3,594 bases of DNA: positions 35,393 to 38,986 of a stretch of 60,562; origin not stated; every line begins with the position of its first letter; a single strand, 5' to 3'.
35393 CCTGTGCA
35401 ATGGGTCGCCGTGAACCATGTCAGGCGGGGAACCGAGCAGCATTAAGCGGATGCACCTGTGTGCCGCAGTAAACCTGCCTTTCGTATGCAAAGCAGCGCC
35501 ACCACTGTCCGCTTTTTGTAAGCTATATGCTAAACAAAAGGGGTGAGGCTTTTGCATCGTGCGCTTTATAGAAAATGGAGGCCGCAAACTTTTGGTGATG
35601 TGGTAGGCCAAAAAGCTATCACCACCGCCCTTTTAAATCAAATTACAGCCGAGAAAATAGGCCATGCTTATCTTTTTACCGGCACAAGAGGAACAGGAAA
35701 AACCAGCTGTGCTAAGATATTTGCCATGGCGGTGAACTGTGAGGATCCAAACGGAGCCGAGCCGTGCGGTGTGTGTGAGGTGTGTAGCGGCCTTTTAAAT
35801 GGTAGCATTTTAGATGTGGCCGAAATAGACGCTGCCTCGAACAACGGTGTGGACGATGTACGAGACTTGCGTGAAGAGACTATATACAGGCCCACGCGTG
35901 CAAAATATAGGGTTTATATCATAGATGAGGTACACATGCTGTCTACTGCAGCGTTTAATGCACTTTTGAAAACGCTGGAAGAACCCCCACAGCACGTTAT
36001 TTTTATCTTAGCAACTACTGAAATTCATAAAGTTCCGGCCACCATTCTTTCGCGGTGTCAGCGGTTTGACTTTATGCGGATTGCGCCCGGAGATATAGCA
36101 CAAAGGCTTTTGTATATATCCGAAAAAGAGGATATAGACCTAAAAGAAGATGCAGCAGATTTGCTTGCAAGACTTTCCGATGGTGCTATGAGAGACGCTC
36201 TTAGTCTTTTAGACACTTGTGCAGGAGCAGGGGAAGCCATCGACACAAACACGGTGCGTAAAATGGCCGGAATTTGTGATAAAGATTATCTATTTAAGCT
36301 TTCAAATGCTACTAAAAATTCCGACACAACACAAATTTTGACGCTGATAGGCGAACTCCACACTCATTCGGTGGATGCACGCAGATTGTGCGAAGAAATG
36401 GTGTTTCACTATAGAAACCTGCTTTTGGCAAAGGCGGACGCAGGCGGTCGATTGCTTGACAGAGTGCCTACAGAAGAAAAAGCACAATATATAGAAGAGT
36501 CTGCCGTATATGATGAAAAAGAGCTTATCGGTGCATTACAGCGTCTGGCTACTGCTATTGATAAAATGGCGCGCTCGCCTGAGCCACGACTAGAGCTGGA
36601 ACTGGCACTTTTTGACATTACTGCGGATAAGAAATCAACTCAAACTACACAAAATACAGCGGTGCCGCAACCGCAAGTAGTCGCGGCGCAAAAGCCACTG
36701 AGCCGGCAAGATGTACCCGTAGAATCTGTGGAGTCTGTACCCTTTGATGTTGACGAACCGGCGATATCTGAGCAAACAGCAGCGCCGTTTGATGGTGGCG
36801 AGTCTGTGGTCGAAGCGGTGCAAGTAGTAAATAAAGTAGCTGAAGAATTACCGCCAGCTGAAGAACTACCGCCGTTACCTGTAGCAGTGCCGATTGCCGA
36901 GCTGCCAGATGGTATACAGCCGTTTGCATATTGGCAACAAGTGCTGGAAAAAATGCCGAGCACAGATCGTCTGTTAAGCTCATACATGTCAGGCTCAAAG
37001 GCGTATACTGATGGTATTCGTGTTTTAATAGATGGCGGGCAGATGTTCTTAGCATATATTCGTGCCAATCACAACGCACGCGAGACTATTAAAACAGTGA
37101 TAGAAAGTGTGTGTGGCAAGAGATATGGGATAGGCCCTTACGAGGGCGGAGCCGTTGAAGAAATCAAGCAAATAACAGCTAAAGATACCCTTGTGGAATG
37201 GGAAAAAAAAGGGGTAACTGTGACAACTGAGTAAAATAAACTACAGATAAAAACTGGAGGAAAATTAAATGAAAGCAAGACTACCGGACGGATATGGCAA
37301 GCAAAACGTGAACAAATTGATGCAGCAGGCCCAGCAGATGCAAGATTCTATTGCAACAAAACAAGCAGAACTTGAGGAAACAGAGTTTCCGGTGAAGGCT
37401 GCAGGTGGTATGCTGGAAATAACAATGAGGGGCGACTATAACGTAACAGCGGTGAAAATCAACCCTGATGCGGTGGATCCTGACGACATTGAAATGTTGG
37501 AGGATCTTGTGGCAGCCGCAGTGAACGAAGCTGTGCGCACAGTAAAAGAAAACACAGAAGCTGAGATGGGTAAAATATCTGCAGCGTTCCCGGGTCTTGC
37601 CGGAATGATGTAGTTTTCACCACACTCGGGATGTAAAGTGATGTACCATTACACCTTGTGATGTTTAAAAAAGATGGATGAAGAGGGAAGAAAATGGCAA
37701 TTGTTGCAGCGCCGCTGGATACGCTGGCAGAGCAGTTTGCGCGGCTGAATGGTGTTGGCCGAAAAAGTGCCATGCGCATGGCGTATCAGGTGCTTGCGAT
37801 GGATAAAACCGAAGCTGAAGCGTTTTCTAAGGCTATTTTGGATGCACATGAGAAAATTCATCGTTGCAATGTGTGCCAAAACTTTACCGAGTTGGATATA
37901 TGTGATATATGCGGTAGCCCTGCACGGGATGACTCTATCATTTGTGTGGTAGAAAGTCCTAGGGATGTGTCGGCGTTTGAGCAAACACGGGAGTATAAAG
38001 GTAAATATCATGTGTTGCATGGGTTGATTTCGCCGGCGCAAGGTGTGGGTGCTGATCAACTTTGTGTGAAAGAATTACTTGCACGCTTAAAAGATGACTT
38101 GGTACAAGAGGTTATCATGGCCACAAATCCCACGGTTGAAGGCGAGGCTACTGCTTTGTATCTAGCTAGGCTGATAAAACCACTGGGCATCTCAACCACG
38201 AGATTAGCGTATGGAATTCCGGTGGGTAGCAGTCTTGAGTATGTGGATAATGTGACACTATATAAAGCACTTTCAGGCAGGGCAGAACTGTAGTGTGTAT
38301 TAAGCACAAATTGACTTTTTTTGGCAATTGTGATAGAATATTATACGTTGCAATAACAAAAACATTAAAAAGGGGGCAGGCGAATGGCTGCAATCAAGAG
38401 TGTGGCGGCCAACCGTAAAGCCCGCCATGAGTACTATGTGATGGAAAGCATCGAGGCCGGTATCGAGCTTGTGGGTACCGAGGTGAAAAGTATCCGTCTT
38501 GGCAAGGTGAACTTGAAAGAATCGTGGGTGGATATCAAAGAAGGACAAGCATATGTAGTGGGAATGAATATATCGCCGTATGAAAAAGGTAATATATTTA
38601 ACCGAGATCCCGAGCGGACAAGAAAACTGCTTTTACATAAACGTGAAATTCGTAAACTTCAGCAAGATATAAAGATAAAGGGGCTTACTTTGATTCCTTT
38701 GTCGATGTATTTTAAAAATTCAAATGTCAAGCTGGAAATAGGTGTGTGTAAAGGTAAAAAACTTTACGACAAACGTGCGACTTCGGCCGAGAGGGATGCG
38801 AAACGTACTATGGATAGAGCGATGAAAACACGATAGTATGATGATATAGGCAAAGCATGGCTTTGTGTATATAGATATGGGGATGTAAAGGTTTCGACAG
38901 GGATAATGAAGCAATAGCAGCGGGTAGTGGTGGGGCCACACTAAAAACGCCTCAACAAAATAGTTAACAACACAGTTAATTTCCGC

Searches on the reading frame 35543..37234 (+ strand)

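Call 60: search_protein_families(library=pfam, proteins=[window:35543-37234:+], max_evalue=0.000001)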
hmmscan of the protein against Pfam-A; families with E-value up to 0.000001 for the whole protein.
window:35543-37234:+ (563 aa): 4 families
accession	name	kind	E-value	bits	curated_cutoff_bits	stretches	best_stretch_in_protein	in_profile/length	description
PF13177.12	DNA_pol3_delta2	-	3.4e-44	151.1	27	1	23-179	2-159/161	DNA polymerase III, delta subunit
PF00004.35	AAA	-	1.7e-11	45.1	21.2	1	44-175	2-126/131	ATPase family associated with various cellular activities (AAA)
PF22608.2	DNAX_ATPase_lid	-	8.5e-10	38.7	27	1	185-224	2-41/49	DNA polymerase III clamp loader subunit, ATPase lid domain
PF12169.13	DNA_pol3_gamma3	-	5.1e-09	36.5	24.4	1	234-359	2-127/143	DNA polymerase III subunits gamma and tau domain III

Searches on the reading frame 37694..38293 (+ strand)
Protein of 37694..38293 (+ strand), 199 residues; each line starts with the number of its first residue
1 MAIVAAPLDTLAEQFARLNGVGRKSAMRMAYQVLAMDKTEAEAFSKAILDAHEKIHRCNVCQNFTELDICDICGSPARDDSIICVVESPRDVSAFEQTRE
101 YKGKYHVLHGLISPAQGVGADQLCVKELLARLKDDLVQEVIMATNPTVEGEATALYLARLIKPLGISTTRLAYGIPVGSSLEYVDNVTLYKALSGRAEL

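Call 60: search_protein_families(library=pfam, proteins=[window:37694-38293:+], max_evalue=0.000001)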
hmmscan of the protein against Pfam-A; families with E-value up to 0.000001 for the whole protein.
window:37694-38293:+ (199 aa): 4 families
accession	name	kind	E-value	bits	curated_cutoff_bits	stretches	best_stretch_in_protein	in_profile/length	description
PF13662.12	Toprim_4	-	2.7e-23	82.4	25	1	82-172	2-85/85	Toprim domain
PF21176.3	RecR_HhH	-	6.6e-14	51.9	27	1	9-51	2-44/45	RecR, helix-hairpin-helix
PF01751.28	Toprim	-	2.8e-12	47.1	23.1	1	83-163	2-82/96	Toprim domain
PF21175.2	RecR_C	-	5.8e-10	38.8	22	1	174-196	1-23/24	RecR, C-terminal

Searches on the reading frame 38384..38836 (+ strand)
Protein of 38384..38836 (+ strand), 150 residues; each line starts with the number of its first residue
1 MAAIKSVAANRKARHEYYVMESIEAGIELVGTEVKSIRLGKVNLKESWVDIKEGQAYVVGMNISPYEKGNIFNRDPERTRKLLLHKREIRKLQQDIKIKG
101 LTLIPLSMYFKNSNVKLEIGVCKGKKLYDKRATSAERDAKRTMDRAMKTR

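Call 60: search_protein_families(library=pfam, proteins=[window:38384-38836:+], max_evalue=0.000001)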
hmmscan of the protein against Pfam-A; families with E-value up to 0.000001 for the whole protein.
window:38384-38836:+ (150 aa): 1 family
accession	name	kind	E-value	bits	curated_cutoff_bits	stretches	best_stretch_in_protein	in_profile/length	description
PF01668.23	SmpB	-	1.6e-61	206.9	27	1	7-148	1-142/143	SmpB protein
